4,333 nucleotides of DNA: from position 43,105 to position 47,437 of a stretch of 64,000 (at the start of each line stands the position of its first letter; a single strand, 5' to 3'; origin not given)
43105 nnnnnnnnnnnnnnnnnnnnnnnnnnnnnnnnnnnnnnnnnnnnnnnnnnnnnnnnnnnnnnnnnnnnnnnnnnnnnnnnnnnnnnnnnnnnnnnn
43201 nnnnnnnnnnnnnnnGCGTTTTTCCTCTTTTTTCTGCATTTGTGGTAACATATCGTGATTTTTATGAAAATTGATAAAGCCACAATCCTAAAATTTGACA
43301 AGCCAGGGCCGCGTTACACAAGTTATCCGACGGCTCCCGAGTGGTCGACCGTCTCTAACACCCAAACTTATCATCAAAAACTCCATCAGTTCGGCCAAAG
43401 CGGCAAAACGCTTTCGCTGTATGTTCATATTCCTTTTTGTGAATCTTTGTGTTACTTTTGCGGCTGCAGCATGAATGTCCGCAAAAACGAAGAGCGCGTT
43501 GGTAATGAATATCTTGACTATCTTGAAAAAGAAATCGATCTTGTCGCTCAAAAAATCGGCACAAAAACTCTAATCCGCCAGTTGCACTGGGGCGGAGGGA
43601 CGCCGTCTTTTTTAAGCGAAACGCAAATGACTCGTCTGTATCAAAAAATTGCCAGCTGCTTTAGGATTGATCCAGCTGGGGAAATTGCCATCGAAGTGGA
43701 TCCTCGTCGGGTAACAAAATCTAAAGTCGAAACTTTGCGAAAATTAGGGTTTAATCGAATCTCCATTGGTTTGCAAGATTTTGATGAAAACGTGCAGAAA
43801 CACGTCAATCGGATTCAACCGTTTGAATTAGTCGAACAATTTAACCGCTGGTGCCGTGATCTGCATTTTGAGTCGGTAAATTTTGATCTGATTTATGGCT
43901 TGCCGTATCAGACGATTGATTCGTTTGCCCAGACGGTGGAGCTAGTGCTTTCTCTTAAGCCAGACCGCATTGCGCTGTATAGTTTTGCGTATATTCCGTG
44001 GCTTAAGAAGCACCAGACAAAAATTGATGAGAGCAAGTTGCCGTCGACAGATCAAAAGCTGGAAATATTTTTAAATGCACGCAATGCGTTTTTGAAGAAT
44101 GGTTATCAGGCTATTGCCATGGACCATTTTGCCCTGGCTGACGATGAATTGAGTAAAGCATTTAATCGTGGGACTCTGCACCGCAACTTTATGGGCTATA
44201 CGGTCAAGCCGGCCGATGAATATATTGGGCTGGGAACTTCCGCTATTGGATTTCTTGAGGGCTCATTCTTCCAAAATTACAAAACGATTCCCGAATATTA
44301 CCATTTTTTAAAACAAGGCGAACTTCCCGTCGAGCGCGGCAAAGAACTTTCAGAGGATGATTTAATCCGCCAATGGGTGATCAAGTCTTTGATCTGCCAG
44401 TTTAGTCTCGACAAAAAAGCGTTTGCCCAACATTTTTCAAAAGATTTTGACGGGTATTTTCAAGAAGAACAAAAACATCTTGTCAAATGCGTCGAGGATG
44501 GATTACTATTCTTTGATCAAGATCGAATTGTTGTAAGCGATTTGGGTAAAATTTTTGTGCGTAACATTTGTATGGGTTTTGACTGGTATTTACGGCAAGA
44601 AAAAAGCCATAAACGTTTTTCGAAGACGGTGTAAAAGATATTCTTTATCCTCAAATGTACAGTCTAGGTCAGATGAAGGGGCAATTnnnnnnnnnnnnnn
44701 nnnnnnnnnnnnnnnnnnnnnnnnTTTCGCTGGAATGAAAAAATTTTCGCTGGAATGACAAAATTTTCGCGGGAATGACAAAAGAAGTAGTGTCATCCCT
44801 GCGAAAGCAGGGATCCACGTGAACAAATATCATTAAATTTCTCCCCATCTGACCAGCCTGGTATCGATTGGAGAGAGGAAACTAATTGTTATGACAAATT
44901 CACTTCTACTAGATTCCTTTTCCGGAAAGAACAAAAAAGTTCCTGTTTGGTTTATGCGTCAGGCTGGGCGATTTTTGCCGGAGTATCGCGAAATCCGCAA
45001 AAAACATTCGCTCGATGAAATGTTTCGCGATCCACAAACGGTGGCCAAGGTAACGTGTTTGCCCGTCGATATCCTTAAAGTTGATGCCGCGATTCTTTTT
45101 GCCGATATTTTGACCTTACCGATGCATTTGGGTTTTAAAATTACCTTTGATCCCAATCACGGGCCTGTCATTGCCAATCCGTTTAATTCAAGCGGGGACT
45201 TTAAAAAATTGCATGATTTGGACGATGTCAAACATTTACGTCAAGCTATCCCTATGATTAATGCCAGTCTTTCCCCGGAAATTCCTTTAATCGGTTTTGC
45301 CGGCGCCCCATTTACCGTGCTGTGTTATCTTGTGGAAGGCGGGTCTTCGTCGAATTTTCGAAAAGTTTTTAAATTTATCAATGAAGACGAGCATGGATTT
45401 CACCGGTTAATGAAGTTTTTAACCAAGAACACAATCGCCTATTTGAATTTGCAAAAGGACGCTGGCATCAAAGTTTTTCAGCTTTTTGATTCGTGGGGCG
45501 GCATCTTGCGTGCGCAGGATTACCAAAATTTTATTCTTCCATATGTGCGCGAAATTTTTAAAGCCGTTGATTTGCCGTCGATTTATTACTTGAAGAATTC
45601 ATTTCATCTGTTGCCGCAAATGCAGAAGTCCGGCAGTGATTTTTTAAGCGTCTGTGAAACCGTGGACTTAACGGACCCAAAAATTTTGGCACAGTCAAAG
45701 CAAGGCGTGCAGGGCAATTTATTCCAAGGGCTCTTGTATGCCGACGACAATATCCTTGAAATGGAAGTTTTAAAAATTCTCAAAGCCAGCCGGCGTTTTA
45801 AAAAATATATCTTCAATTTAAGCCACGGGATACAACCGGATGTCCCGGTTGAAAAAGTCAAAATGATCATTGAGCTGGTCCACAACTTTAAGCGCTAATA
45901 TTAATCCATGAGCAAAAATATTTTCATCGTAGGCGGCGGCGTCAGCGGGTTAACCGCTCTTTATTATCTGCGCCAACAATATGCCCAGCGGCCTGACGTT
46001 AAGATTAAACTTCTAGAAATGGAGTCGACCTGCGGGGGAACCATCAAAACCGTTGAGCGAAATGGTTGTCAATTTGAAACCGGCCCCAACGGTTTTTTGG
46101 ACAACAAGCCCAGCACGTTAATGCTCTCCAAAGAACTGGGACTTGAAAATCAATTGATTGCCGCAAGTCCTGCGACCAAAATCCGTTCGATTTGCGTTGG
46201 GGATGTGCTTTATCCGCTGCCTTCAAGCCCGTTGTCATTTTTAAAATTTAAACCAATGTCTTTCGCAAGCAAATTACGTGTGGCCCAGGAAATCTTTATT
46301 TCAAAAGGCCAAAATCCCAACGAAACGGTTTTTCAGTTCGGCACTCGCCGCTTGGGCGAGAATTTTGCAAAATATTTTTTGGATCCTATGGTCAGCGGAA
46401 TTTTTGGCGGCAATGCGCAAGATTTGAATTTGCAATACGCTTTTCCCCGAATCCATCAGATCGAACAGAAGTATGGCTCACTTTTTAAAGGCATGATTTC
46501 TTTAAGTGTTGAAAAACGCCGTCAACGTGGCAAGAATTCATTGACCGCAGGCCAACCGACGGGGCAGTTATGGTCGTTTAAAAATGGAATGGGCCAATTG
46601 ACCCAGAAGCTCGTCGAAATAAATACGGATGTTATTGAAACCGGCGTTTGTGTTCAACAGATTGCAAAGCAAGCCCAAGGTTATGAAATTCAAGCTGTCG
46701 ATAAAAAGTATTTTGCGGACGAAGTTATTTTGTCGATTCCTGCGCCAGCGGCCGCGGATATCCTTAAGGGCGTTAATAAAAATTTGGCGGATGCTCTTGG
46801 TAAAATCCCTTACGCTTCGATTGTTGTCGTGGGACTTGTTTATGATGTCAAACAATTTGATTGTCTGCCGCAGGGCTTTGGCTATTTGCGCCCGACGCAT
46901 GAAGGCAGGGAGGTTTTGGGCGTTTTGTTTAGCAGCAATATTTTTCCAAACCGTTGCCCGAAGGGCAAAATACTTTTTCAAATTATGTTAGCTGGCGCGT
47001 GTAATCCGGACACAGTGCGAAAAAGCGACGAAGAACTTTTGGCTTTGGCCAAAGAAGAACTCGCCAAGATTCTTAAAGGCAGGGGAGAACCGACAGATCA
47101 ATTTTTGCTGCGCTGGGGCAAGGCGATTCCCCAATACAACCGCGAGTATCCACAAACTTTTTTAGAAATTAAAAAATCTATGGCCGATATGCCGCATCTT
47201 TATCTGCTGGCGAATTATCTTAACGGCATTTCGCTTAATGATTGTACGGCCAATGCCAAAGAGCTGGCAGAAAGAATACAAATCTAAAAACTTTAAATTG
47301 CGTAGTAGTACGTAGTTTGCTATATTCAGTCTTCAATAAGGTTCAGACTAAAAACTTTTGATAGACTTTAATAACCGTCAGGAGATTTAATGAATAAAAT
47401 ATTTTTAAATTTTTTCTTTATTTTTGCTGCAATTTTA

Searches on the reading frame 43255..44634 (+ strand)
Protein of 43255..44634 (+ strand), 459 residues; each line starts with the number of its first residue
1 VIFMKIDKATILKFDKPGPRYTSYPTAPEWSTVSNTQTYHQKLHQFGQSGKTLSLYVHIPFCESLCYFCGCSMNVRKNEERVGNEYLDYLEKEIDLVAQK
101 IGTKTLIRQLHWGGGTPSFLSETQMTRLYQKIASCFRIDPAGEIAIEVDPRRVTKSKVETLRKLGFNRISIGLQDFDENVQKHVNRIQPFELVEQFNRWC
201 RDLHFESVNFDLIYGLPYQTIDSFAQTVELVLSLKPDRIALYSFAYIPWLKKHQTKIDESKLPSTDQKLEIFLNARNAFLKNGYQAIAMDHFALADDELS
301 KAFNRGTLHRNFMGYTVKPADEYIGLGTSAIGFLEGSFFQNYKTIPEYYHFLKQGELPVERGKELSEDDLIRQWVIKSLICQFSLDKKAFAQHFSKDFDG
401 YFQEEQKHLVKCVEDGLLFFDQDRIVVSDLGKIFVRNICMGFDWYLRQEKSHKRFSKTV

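Call 26: search_protein_families(library=pfam, proteins=[window:43255-44634:+], max_evalue=0.00001)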
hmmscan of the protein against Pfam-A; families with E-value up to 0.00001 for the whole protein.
window:43255-44634:+ (459 aa): 2 families
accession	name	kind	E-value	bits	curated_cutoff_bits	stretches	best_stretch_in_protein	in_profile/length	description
PF04055.27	Radical_SAM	-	3.9e-24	86.1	29.5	1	56-231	1-166/166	Radical SAM superfamily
PF06969.22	HemN_C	-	3.7e-08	33.7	24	1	365-432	1-65/67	HemN C-terminal domain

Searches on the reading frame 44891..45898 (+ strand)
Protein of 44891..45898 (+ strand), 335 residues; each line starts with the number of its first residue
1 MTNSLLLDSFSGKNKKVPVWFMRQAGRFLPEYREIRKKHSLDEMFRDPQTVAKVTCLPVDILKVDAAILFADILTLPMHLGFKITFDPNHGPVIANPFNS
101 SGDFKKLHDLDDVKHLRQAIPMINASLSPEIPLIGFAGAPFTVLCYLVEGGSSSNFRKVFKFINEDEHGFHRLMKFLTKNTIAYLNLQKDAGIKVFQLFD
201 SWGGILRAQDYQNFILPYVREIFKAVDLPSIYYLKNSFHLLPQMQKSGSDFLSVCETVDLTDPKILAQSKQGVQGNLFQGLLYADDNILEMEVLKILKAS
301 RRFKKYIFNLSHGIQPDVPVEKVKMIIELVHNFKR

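Call 26: search_protein_families(library=pfam, proteins=[window:44891-45898:+], max_evalue=0.00001)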
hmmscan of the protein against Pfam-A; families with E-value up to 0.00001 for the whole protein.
window:44891-45898:+ (335 aa): 1 family
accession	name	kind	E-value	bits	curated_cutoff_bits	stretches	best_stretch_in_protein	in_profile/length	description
PF01208.23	URO-D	-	4.5e-98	328.9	23.9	1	2-332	2-345/346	Uroporphyrinogen decarboxylase (URO-D)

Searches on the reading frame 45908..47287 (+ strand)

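Call 26: search_protein_families(library=pfam, proteins=[window:45908-47287:+], max_evalue=0.00001)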
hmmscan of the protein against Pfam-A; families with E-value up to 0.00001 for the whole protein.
window:45908-47287:+ (459 aa): 2 families
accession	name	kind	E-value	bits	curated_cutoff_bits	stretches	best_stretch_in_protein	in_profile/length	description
PF01593.30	Amino_oxidase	-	2.3e-40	139.6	19.8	1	12-457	1-442/443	Flavin containing amine oxidoreductase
PF13450.12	NAD_binding_8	-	2e-12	47.6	21.9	1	7-67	1-56/68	NAD(P)-binding Rossmann-like domain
